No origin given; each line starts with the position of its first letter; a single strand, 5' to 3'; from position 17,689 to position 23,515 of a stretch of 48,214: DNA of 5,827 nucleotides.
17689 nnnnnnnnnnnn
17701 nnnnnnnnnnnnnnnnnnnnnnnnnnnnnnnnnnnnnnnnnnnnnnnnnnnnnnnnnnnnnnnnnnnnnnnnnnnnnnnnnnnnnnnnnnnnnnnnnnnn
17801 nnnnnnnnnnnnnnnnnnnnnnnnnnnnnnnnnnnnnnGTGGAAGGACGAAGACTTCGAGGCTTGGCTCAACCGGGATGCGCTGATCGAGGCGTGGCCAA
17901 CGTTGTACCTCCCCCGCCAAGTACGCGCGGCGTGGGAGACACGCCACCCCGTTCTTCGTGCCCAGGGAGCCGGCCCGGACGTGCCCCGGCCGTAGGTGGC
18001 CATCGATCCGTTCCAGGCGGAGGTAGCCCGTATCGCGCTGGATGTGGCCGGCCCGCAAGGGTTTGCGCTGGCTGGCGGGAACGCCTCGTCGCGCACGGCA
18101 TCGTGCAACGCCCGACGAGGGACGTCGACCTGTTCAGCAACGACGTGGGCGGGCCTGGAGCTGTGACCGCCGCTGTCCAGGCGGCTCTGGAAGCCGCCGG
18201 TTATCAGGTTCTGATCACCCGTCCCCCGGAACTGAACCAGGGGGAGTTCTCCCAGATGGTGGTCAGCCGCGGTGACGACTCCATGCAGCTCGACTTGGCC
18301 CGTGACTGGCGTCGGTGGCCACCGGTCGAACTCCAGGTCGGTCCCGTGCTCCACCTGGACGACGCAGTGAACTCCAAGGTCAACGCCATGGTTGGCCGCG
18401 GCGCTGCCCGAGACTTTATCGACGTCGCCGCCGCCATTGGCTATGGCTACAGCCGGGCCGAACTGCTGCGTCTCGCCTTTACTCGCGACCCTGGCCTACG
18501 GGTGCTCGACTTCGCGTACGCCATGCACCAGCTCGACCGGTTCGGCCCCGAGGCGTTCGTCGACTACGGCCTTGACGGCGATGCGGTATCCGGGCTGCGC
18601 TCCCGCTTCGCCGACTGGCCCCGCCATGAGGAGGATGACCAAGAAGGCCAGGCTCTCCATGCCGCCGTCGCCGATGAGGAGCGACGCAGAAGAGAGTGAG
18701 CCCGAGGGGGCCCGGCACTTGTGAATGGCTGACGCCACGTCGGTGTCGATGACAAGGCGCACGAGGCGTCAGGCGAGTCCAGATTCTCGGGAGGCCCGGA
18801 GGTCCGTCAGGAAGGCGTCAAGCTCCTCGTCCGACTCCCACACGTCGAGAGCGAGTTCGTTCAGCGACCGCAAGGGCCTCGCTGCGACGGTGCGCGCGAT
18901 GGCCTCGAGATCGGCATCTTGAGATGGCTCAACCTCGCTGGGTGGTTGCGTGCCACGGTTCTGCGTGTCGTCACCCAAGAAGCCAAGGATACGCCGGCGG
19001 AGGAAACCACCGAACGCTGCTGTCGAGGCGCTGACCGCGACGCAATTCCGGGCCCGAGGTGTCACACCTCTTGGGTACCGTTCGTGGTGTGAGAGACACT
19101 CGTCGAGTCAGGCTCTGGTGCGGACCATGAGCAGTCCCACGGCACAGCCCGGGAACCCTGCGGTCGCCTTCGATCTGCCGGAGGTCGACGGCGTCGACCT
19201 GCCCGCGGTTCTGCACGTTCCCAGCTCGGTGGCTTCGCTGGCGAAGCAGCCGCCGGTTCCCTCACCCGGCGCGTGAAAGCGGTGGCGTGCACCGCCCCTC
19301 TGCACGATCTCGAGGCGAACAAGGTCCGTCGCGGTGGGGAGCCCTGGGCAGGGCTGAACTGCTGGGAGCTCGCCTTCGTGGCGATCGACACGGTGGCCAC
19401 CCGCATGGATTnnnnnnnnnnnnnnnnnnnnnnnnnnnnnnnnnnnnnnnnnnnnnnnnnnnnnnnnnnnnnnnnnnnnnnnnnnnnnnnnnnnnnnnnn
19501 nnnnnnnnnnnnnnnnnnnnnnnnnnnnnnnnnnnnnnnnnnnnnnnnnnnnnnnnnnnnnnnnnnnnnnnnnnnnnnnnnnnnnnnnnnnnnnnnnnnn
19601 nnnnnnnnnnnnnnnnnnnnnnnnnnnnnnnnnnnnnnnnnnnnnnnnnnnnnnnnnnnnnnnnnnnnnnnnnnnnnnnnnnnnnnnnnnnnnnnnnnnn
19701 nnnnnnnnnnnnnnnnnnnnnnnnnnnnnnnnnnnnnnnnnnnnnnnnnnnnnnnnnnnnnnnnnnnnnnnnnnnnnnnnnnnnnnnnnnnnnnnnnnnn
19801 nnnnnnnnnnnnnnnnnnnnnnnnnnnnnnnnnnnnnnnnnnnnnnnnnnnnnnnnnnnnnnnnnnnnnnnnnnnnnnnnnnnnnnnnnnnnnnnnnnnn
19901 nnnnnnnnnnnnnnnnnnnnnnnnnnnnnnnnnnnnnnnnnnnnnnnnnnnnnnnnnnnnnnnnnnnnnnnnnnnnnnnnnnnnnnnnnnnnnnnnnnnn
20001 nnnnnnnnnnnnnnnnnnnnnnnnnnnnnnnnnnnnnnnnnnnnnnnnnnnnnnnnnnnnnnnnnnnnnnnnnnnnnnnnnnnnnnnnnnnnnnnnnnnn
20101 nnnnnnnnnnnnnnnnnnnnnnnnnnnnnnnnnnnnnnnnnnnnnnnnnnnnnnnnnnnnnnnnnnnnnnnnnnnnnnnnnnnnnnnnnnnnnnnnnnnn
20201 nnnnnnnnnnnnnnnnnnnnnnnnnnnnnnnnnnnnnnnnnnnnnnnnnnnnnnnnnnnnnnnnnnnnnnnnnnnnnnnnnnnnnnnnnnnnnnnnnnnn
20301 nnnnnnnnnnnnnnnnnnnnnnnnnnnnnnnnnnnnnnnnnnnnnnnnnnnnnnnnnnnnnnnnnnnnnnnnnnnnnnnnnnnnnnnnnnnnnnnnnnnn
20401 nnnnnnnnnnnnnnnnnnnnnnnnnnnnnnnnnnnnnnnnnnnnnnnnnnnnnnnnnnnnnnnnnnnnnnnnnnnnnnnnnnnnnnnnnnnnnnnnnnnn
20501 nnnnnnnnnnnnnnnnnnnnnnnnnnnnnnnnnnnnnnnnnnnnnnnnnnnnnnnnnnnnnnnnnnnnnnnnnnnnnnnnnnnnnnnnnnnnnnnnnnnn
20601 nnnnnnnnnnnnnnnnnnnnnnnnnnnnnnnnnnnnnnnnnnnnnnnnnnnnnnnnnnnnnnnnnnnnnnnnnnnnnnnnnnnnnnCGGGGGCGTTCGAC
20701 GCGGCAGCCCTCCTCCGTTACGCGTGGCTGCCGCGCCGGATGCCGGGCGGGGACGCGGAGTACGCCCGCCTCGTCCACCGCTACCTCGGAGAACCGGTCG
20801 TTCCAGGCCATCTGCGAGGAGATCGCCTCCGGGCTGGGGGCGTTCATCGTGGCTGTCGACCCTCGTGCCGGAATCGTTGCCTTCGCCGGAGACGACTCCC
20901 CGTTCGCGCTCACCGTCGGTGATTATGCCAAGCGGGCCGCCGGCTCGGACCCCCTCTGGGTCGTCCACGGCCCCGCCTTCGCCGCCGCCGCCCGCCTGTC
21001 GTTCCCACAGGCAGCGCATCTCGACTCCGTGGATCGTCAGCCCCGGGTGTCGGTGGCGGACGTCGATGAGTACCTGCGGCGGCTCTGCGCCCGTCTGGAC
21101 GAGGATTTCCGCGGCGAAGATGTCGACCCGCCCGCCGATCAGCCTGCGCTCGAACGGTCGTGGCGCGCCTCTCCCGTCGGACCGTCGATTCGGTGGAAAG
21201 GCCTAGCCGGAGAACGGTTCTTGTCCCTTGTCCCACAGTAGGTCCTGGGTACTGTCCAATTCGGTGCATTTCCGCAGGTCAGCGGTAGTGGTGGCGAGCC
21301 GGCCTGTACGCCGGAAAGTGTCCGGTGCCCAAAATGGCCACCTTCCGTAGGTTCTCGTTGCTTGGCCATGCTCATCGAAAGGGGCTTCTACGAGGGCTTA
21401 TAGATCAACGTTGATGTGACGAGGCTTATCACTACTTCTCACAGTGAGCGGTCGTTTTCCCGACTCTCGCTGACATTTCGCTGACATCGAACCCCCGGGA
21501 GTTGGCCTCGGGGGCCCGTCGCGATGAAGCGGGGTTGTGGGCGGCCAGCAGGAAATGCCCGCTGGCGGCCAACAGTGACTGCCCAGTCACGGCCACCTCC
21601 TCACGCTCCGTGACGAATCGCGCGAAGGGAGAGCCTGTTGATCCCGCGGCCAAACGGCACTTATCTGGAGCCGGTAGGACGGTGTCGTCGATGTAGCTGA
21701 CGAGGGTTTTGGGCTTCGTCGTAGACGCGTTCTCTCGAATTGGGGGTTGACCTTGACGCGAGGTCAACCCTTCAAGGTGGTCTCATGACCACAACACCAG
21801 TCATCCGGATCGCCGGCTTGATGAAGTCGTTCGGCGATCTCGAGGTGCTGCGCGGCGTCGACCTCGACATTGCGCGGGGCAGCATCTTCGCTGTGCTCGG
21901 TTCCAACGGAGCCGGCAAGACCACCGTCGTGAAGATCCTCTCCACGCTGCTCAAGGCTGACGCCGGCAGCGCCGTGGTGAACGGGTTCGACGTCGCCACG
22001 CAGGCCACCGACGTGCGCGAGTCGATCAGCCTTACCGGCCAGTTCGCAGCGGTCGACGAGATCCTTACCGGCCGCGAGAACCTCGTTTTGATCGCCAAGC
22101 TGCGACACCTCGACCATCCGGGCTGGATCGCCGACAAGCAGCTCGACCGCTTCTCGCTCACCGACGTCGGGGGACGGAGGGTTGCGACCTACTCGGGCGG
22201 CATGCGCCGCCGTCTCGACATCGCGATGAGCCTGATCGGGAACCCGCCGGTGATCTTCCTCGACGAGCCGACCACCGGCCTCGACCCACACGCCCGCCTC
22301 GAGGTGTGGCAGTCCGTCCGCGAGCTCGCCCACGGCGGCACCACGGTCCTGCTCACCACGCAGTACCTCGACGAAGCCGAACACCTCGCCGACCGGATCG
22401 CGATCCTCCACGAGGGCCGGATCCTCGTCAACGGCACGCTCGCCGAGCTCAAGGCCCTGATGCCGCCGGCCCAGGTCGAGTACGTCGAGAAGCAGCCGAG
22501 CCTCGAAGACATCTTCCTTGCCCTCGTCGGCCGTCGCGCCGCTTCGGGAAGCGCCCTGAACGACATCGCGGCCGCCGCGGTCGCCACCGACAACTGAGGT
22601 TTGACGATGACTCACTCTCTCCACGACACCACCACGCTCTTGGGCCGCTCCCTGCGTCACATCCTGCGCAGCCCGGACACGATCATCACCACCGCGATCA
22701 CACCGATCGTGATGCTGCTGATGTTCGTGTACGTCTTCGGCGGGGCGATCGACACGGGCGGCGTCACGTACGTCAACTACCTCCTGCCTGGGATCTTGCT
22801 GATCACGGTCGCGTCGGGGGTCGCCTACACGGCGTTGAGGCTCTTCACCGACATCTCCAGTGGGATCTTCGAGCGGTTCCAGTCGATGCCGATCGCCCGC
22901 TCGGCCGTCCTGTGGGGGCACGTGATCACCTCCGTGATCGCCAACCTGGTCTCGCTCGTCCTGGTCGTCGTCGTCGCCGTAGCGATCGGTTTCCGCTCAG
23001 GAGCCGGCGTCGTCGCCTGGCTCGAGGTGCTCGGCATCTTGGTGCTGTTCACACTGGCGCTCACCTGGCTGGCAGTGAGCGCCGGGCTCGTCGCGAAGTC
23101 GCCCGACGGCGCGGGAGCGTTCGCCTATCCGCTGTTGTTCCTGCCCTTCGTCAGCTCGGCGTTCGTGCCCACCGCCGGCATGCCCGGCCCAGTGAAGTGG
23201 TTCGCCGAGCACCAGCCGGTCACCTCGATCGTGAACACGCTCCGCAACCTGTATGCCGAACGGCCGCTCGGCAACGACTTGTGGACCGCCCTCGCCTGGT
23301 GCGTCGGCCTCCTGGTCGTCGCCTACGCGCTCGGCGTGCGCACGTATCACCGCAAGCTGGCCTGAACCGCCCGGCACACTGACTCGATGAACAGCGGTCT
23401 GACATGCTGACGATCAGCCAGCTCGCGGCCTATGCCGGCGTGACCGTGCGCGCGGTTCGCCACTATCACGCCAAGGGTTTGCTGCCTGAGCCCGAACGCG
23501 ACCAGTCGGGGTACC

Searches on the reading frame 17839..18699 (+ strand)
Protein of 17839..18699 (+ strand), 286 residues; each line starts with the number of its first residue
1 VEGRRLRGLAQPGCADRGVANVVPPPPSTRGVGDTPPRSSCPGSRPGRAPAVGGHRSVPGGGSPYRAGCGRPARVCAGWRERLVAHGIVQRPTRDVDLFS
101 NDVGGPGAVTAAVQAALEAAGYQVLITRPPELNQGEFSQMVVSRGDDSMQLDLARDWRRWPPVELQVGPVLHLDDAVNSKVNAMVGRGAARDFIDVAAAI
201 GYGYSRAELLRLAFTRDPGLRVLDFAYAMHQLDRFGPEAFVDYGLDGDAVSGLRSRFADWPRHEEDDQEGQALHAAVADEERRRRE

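Call 11: search_protein_families(library=pfam, proteins=[window:17839-18699:+], max_evalue=0.01)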
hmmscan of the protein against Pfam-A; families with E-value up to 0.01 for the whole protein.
window:17839-18699:+ (286 aa): 1 family
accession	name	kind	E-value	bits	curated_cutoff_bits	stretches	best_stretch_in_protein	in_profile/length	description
PF08843.17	AbiEii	-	5.6e-06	26.9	22.5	1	85-216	26-188/238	Nucleotidyl transferase AbiEii toxin, Type IV TA system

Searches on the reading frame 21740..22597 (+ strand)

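Call 12: search_protein_families(library=pfam, proteins=[window:21740-22597:+], max_evalue=0.01)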
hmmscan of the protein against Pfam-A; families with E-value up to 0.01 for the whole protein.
window:21740-22597:+ (285 aa): 8 families
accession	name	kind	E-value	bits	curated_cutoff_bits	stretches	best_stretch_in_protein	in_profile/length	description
PF00005.33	ABC_tran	-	9.4e-28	98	25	1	37-179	1-137/137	ABC transporter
PF13304.12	AAA_21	-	3.4e-13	50.8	27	2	134-208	221-298/304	AAA domain, putative AbiEii toxin, Type IV TA system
PF13175.12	AAA_15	-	0.0023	18.1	32.1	0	50-102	26-83/374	AAA ATPase domain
PF13401.12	AAA_22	-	0.0026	18.5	27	0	48-105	6-33/130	AAA domain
PF02702.23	KdpD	-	0.0038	17.1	26.1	0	146-221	60-135/210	Osmosensitive K+ channel His kinase sensor domain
PF13555.12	AAA_29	-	0.004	17.3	27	1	39-75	14-50/61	P-loop containing region of AAA domain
PF13604.12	AAA_30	-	0.0047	17.1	27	1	49-100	20-70/191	AAA domain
PF13476.12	AAA_23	-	0.0048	18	27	1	38-73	11-45/201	AAA domain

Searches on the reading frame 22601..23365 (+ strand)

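Call 12: search_protein_families(library=pfam, proteins=[window:22601-23365:+], max_evalue=0.01)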
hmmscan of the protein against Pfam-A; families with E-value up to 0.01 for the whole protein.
window:22601-23365:+ (254 aa): 2 families
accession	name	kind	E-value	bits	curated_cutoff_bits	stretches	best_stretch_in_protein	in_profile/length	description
PF01061.29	ABC2_membrane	-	2.6e-23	83.1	26.9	1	11-216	4-208/211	ABC-2 type transporter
PF12698.13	ABC2_membrane_3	-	3e-16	59.9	31.6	1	56-246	159-346/347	ABC-2 family transporter protein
